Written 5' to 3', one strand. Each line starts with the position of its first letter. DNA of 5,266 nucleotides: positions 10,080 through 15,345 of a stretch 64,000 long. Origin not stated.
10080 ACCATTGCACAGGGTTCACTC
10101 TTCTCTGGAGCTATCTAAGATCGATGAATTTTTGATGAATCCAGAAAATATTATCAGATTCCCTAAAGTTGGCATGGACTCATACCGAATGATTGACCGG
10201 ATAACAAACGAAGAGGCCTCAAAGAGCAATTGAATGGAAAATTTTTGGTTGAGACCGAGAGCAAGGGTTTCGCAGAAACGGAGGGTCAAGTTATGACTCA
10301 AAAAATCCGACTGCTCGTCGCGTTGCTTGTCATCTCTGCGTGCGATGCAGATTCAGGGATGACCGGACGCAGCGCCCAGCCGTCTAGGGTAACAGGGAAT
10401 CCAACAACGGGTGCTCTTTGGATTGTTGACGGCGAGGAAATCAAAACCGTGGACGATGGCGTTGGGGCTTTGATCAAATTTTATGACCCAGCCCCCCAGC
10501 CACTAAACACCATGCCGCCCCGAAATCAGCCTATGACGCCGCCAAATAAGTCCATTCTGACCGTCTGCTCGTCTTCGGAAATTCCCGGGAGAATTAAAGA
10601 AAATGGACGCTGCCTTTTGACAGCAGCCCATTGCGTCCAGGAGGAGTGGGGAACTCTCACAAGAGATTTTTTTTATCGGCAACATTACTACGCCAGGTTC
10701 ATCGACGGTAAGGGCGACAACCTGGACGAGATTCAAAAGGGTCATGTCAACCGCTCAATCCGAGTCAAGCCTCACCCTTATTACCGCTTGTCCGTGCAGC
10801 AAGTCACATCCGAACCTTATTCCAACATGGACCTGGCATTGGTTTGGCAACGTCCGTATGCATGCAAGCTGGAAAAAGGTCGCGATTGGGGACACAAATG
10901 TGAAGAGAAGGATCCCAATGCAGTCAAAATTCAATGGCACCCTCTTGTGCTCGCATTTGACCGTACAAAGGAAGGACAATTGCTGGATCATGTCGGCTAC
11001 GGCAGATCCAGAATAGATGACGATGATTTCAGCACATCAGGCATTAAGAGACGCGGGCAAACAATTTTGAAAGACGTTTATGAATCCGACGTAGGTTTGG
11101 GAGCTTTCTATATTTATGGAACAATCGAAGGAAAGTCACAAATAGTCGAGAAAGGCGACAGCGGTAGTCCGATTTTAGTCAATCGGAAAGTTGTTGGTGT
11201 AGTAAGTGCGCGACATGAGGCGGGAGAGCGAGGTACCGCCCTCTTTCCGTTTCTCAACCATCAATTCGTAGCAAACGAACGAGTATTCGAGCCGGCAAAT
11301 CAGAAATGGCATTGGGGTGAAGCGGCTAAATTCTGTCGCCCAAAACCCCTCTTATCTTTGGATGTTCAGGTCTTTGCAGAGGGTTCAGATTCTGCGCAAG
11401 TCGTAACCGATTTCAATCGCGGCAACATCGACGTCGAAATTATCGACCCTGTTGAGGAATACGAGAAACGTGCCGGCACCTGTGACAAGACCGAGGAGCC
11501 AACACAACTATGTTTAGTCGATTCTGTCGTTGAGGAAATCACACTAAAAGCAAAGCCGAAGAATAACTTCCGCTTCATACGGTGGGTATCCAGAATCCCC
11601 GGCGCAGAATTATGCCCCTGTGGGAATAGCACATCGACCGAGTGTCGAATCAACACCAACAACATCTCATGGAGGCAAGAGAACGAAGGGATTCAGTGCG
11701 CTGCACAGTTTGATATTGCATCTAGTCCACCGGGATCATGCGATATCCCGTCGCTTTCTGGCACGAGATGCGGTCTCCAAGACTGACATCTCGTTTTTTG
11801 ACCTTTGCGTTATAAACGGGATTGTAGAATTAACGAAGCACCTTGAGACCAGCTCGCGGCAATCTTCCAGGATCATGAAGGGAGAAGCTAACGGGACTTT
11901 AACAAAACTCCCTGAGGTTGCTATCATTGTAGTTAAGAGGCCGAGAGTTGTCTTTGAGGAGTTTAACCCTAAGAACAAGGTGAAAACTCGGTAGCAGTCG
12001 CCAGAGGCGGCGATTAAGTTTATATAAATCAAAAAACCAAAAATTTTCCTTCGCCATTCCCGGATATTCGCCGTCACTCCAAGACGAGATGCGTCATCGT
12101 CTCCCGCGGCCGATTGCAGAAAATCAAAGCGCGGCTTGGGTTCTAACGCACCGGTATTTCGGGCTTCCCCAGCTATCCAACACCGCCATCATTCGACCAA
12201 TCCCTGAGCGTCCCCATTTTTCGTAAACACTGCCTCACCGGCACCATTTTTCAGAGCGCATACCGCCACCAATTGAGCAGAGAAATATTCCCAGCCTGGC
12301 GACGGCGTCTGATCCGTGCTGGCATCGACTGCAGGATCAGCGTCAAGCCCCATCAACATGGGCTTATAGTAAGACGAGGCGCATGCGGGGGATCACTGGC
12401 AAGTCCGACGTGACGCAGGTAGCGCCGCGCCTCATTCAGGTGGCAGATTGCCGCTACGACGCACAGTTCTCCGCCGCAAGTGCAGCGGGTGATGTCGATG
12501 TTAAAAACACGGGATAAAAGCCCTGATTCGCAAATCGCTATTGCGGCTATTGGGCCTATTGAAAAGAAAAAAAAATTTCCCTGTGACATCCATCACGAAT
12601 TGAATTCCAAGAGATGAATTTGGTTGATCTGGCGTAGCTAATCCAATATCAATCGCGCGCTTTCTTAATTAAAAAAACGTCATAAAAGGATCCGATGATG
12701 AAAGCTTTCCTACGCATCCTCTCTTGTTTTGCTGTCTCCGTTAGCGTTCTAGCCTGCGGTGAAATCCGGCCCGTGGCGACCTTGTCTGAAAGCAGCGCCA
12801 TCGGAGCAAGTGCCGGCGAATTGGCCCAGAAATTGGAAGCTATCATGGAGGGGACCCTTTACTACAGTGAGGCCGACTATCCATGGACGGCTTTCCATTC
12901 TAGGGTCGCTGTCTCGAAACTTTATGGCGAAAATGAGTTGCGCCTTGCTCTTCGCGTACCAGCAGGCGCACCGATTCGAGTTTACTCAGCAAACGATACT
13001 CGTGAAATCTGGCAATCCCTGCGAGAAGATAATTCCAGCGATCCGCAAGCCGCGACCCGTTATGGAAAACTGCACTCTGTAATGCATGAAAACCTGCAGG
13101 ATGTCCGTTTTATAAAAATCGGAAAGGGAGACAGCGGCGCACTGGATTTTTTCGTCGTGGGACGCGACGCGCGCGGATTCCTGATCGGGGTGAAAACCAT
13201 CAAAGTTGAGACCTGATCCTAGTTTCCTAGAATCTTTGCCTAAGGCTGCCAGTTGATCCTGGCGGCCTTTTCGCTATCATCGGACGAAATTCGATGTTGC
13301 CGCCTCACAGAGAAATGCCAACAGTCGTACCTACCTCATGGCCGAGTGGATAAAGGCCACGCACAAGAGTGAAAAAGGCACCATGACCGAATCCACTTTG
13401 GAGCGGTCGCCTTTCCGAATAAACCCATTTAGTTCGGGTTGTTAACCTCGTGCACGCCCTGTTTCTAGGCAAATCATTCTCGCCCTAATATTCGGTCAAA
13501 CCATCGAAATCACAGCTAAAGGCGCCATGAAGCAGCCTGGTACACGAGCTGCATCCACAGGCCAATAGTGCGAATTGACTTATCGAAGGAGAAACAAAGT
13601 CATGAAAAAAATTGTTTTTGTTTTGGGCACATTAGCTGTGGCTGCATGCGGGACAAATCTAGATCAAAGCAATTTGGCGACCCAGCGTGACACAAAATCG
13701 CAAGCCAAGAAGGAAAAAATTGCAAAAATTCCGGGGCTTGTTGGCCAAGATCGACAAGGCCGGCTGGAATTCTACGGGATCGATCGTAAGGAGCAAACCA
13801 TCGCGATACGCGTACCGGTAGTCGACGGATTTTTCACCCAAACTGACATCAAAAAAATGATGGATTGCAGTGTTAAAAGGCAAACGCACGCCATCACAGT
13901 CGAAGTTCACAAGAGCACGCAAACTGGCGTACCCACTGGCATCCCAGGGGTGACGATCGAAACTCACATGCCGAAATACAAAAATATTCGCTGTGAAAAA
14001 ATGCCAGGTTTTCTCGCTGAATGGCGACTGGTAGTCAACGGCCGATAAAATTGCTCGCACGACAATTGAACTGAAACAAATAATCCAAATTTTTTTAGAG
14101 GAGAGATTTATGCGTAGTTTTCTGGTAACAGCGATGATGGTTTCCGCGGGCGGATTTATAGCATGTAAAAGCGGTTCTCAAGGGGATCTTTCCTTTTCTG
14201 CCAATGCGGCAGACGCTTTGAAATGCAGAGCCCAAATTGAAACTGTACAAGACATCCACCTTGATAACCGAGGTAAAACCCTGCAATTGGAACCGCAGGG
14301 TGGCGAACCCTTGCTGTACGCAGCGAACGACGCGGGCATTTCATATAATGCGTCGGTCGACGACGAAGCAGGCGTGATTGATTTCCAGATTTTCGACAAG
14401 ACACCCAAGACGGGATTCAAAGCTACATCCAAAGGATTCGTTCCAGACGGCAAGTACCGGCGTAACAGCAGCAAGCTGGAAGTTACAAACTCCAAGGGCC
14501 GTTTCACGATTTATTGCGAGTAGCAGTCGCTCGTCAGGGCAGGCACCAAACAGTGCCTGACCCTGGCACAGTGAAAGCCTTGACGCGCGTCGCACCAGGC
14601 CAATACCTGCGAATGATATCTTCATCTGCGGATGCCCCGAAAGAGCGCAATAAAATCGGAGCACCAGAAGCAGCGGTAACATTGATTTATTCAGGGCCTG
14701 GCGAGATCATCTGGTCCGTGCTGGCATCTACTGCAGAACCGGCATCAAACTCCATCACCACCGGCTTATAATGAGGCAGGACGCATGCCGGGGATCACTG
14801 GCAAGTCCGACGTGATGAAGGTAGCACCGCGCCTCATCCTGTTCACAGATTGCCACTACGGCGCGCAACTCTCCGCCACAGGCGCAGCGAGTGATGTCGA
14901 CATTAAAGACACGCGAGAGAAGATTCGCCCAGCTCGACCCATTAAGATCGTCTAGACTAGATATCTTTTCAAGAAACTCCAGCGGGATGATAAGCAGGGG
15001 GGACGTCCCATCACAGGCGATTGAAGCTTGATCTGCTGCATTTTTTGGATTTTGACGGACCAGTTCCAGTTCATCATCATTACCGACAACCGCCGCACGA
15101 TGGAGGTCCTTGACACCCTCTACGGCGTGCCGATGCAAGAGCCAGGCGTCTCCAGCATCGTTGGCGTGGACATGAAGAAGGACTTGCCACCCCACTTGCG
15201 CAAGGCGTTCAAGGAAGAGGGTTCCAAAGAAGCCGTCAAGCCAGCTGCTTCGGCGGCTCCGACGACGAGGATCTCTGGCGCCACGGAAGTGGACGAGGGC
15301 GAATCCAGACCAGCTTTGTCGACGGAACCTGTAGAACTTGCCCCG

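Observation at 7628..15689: A 6.8-kb AT-richer island bracketed by 634-nt direct repeats that duplicate the smc 3' end and the 3' end of the convergent vWA-lipoprotein gene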

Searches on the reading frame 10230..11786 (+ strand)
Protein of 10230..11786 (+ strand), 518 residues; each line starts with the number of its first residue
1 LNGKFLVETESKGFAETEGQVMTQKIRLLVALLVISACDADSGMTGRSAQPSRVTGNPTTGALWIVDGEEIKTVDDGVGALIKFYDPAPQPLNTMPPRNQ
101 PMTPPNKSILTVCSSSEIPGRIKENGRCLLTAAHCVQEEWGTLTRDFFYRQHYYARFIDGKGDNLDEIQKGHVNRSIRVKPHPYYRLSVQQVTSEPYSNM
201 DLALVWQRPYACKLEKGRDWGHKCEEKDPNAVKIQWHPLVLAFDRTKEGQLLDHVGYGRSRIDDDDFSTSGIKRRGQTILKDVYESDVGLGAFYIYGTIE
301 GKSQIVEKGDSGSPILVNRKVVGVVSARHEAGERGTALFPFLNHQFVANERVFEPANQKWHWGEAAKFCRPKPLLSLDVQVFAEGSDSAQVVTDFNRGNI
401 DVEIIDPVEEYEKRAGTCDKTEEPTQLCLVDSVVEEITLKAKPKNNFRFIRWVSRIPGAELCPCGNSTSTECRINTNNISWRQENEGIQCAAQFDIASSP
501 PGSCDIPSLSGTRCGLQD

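Call 8: search_protein_families(library=pfam, proteins=[window:10230-11786:+], max_evalue=0.1)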
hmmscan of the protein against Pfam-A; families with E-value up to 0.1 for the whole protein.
window:10230-11786:+ (518 aa): 1 family
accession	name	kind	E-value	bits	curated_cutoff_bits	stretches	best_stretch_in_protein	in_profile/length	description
PF00089.32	Trypsin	-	3.8e-06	27.3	20.6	1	127-332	35-202/220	Trypsin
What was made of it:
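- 10293..11786 (+): Module M2 gene: 497-aa lipoprotein with a trypsin-like serine protease domain. The TAAHC and GDSGSP motifs are present. Pfam PF00089 27.3 bits, above the cut-off (call 8).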

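Call 9: search_protein_families(library=ncbifam, proteins=[window:10230-11786:+], max_evalue=0.1)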
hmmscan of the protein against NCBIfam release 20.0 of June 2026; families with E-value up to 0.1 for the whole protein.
window:10230-11786:+ (518 aa): 0 families

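Call 101: search_protein_families(library=padloc, proteins=[window:10293-11786:+], max_evalue=0.01)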
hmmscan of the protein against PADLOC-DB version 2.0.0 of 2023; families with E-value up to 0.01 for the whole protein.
window:10293-11786:+ (497 aa): 0 families

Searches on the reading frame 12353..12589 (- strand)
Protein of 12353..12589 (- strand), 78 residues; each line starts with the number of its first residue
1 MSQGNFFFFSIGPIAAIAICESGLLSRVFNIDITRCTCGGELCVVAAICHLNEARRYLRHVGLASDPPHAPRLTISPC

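Call 8: search_protein_families(library=pfam, proteins=[window:12353-12589:-], max_evalue=0.1)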
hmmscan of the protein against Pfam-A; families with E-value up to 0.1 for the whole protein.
window:12353-12589:- (78 aa): 0 families

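Call 9: search_protein_families(library=ncbifam, proteins=[window:12353-12589:-], max_evalue=0.1)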
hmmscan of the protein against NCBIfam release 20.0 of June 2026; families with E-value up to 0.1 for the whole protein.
window:12353-12589:- (78 aa): 1 family
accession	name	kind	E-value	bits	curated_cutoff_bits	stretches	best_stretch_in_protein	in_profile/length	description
NF052416.1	ISCR_clade_Ia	exception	0.0013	17.4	925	1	24-61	449-487/509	ISCR element clade Ia family transposase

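Call 38: search_protein_families(library=ncbifam, proteins=[window:12356-12589:-], max_evalue=10)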
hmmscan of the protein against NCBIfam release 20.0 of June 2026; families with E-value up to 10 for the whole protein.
seq(78 aa): 1 family
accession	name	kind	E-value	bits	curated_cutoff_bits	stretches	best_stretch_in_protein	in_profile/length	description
NF052416.1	ISCR_clade_Ia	exception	0.0013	17.4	925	1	24-61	449-487/509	ISCR element clade Ia family transposase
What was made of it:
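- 12112..12522 (-): IS91/ISCR-like copy b: the last ~80 codons of the transposase gene (frameshifted) plus the 3' non-coding region. A 45-55-nt deletion removes one hairpin arm, and the terminus is degenerate. NCBIfam ISCR_clade_Ia (calls 9, 38).
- The fragments hit NCBIfam ISCR_clade_Ia at the C-terminus (calls 9, 38).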

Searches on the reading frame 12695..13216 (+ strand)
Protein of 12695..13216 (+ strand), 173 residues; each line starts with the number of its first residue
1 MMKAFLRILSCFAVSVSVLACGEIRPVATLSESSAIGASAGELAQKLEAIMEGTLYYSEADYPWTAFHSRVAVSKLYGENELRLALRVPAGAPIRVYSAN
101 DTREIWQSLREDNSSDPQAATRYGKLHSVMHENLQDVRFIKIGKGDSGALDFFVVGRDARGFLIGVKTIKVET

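Call 8: search_protein_families(library=pfam, proteins=[window:12695-13216:+], max_evalue=0.1)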
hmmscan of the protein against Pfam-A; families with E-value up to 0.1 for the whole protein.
window:12695-13216:+ (173 aa): 2 families
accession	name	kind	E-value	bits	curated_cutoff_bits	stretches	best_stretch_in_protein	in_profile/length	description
PF07924.16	NuiA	-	1.6e-15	58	22.1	1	42-173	2-130/130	Nuclease A inhibitor-like protein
PF23151.1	NuiA_2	-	0.00022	21.8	27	1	41-171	40-154/154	NuiA-like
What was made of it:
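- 12695..13216 (+): Module M1 gene: NuiA-like (nuclease-inhibitor fold) lipoprotein, 173 aa. Pfam PF07924 58 bits (call 8).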

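Call 9: search_protein_families(library=ncbifam, proteins=[window:12695-13216:+], max_evalue=0.1)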
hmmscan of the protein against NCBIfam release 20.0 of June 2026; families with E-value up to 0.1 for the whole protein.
window:12695-13216:+ (173 aa): 0 families

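Call 101: search_protein_families(library=padloc, proteins=[window:12695-13216:+], max_evalue=0.01)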
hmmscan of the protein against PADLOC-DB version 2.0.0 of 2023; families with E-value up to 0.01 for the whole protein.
window:12695-13216:+ (173 aa): 0 families

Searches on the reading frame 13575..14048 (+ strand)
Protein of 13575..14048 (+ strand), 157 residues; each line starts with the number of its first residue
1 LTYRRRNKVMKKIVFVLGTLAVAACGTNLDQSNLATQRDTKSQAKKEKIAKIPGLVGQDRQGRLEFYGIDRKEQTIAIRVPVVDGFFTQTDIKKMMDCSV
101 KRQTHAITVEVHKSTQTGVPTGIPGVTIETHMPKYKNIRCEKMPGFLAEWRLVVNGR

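Call 8: search_protein_families(library=pfam, proteins=[window:13575-14048:+], max_evalue=0.1)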
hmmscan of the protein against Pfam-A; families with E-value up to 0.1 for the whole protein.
window:13575-14048:+ (157 aa): 1 family
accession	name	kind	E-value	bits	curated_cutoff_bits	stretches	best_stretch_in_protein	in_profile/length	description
PF25013.1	LRR_Zer-1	-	0.0056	17.3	27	1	2-69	70-134/137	Zer-1-like, Leucine-rich repeats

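Call 9: search_protein_families(library=ncbifam, proteins=[window:13575-14048:+], max_evalue=0.1)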
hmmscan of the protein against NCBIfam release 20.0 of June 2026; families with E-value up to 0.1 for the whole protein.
window:13575-14048:+ (157 aa): 3 families
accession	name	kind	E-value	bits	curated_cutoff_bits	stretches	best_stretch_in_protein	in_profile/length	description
NF008067.1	PRK10802.1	equivalog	0.00013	21.9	261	1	7-112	4-106/171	peptidoglycan-associated lipoprotein Pal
NF058647.1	lipo_LytA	equivalog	0.002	18.3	110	1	10-65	1-58/107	acidic lipoprotein LytA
NF047408.1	SA0632_fam_LP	equivalog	0.078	12.6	70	0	10-43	1-34/68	SA0632 family lipoprotein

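Call 101: search_protein_families(library=padloc, proteins=[window:13602-14048:+], max_evalue=0.01)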
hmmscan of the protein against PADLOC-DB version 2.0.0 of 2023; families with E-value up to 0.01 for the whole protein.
window:13602-14048:+ (148 aa): 0 families

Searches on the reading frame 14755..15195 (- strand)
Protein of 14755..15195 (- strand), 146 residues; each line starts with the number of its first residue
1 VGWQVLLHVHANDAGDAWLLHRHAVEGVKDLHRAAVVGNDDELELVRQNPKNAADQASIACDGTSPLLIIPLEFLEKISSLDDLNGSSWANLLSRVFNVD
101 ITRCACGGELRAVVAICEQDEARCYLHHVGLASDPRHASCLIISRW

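Call 8: search_protein_families(library=pfam, proteins=[window:14755-15195:-], max_evalue=0.1)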
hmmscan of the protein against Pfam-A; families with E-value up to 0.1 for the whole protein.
window:14755-15195:- (146 aa): 0 families

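Call 9: search_protein_families(library=ncbifam, proteins=[window:14755-15195:-], max_evalue=0.1)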
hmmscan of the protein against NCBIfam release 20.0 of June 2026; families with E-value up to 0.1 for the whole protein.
window:14755-15195:- (146 aa): 2 families
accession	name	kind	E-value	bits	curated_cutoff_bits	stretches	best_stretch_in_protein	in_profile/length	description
NF052416.1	ISCR_clade_Ia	exception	3.4e-06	25.9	925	1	87-129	444-487/509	ISCR element clade Ia family transposase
NF010434.0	PRK13860.1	equivalog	0.075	12.8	346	1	31-63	104-135/220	pilin minor subunit VirB5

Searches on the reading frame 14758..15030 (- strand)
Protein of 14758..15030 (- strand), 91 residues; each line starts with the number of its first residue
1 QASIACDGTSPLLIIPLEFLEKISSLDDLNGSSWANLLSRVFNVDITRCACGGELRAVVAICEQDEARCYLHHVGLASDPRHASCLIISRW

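Call 37: search_dna_similar(query=window:14758-15030:-, collection=plasmids, mode=protein, max_evalue=0.01, max_rows=25)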
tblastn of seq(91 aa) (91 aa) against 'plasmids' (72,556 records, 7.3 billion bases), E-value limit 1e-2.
Records with a match: 755; places in all: 830; records where one place covers at least 80% of the query: 0.
Best place of each record, by identity: <60% 755.
By first word of the organism name: Klebsiella 297; Escherichia 143; Salmonella 65; Pseudomonas 54; Enterobacter 53; Acinetobacter 41; Citrobacter 28; Providencia 24; Proteus 11; Raoultella 8; and 18 more.
By predicted mobility (MOB-suite, as given by PLSDB): conjugative 585; non-mobilizable 126; mobilizable 44.
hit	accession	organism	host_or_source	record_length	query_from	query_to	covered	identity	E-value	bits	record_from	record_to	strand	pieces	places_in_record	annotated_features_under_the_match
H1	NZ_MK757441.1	Alcaligenes faecalis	feces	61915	21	73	58%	44.4%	1e-3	43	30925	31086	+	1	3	none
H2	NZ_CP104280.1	Comamonas aquatica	-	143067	21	73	58%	44.4%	1e-3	43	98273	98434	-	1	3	none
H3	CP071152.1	Aeromonas caviae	Homo sapiens,cell culture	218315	21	73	58%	44.4%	1e-3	43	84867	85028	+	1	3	none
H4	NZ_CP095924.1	Pseudomonas aeruginosa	water sink surface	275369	21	73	58%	44.4%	1e-3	43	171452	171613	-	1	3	none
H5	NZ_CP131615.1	Pseudomonas aeruginosa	Homo sapiens,sputum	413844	21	73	58%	44.4%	1e-3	43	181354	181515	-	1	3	none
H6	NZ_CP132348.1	Pseudomonas fulva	Homo sapiens,urine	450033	21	73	58%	44.4%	1e-3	43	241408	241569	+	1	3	none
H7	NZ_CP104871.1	Pseudomonas aeruginosa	humen being,catheter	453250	21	73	58%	44.4%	1e-3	43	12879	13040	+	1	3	none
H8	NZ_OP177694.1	Pseudomonas aeruginosa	-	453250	21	73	58%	44.4%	1e-3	43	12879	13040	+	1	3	none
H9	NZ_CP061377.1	Pseudomonas aeruginosa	Homo sapiens,urine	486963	21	73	58%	44.4%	1e-3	43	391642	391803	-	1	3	none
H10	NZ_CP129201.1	Pseudomonas aeruginosa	Homo sapiens,sputum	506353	21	73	58%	44.4%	1e-3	43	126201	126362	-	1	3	none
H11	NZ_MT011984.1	Comamonas testosteroni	-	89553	21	73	58%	44.4%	8e-4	43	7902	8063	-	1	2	none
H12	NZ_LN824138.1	Klebsiella pneumoniae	Homo sapiens,urine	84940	21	73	58%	44.4%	1e-3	43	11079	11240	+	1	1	none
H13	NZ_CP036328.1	Klebsiella pneumoniae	Homo sapiens,blood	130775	21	73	58%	44.4%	1e-3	43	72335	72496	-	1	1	none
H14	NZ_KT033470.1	Aeromonas salmonicida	-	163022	21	73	58%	44.4%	4e-3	41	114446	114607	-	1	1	none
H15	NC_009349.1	Aeromonas salmonicida subsp. salmonicida A449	-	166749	21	73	58%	44.4%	4e-3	41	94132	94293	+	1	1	none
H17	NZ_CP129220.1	Klebsiella pneumoniae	Homo sapiens,Leg pus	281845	21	73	58%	42.6%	4e-3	41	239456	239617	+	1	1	transposase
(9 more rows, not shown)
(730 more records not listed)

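Call 38: search_protein_families(library=ncbifam, proteins=[window:14758-15030:-], max_evalue=10)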
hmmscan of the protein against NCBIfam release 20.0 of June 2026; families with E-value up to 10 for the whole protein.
seq(91 aa): 1 family
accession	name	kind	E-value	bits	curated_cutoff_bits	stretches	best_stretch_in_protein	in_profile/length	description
NF052416.1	ISCR_clade_Ia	exception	1.2e-06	27.3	925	1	31-74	443-487/509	ISCR element clade Ia family transposase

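Call 39: get_annotated_region(hit=H17, flank=3000)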
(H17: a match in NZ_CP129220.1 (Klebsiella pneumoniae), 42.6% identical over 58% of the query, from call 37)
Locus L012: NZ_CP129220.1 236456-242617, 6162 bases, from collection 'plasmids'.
description: Klebsiella pneumoniae subsp. pneumoniae strain Kp3412_LBHALD plasmid p_Kp3412_LBHALD, complete sequence
organism: Klebsiella pneumoniae (NCBI taxid 72407)
taxonomy: Bacteria; Pseudomonadota; Gammaproteobacteria; Enterobacterales; Enterobacteriaceae; Klebsiella; Klebsiella pneumoniae
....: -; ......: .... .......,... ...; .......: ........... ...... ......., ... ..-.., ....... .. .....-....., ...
typing (MOB-suite, as given by PLSDB): conjugative; replicon IncFIB,IncFII,IncR,rep_cluster_2183; relaxase MOBF,MOBF,MOBQ; mating-pair formation MPF_F
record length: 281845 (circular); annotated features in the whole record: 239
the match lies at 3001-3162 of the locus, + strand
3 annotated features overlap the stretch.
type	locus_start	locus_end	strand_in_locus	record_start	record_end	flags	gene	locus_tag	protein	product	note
CDS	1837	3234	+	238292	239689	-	-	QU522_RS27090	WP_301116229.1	transposase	GO:0006313 - DNA transposition [Evidence IEA]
CDS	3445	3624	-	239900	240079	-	-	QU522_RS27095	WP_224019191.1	hypothetical protein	-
CDS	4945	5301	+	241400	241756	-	-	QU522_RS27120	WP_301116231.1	hypothetical protein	-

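Call 40: get_annotated_region(hit=H15, flank=3000)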
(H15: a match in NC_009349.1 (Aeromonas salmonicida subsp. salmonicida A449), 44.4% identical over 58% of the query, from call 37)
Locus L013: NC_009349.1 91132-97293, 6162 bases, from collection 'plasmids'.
description: Aeromonas salmonicida subsp. salmonicida A449 plasmid 4, complete sequence
organism: Aeromonas salmonicida subsp. salmonicida A449 (NCBI taxid 382245)
taxonomy: Bacteria; Pseudomonadota; Gammaproteobacteria; Aeromonadales; Aeromonadaceae; Aeromonas; Aeromonas salmonicida; Aeromonas salmonicida subsp. salmonicida A449
host: -; source: -; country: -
typing (MOB-suite, as given by PLSDB): conjugative; replicon rep_cluster_71; relaxase MOBH,MOBH; mating-pair formation MPF_F
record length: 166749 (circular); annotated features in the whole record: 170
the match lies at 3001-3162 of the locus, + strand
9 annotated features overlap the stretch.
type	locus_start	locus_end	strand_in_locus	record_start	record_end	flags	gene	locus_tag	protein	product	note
CDS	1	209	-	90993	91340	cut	-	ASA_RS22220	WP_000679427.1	quaternary ammonium compound efflux SMR transporter QacE delta 1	-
predicted_resistance_gene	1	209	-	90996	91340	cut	qacEdelta1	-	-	quaternary ammonium compound efflux SMR transporter QacE delta 1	predicted by amrfinderplus; class QUATERNARY AMMONIUM; identity 100.0%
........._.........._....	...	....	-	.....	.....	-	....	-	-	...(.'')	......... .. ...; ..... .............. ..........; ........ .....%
predicted_resistance_gene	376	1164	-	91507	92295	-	aadA1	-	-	ANT(3'')-Ia family aminoglycoside nucleotidyltransferase AadA1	predicted by amrfinderplus; class AMINOGLYCOSIDE; identity 100.0%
CDS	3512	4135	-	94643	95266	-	-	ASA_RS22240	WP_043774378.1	type A-13 chloramphenicol O-acetyltransferase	-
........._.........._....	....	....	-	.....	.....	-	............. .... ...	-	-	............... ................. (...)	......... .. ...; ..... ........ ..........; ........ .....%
predicted_resistance_gene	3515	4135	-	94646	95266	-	catA13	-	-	type A-13 chloramphenicol O-acetyltransferase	predicted by amrfinderplus; class PHENICOL; identity 100.0%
CDS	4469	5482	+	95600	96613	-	intI1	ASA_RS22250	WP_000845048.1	class 1 integron integrase IntI1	-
CDS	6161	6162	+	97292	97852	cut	-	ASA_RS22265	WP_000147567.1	recombinase family protein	GO:0006310 - DNA recombination [Evidence IEA]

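Call 105: search_protein_representatives(protein=window:14758-15027:-)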
Query: 90 residues. Proteins with E-value up to 0.001 (for the whole library): 362; up to 1e-10: 3; up to 1e-30: 0. The best 150 are listed.
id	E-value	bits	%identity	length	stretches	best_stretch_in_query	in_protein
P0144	3.4e-18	81.9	74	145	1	27-80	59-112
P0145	6.5e-14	68.1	44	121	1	5-81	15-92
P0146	9.4e-11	58.0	47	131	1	19-80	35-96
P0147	1.1e-10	57.9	48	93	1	30-90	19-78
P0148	1.7e-09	54.0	50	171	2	28-80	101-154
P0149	1.7e-09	54.0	51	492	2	32-78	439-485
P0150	3.0e-09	53.2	46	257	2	31-81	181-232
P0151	4.4e-09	52.7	47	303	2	32-80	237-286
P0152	1.1e-08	51.5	42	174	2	31-79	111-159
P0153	1.9e-08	50.6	49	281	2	32-79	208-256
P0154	2.5e-08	50.3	45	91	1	30-80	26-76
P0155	2.5e-08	50.3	54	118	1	30-77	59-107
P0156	3.6e-08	49.8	42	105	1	31-80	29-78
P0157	4.9e-08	49.4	48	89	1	23-83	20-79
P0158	5.6e-08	49.2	46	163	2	32-78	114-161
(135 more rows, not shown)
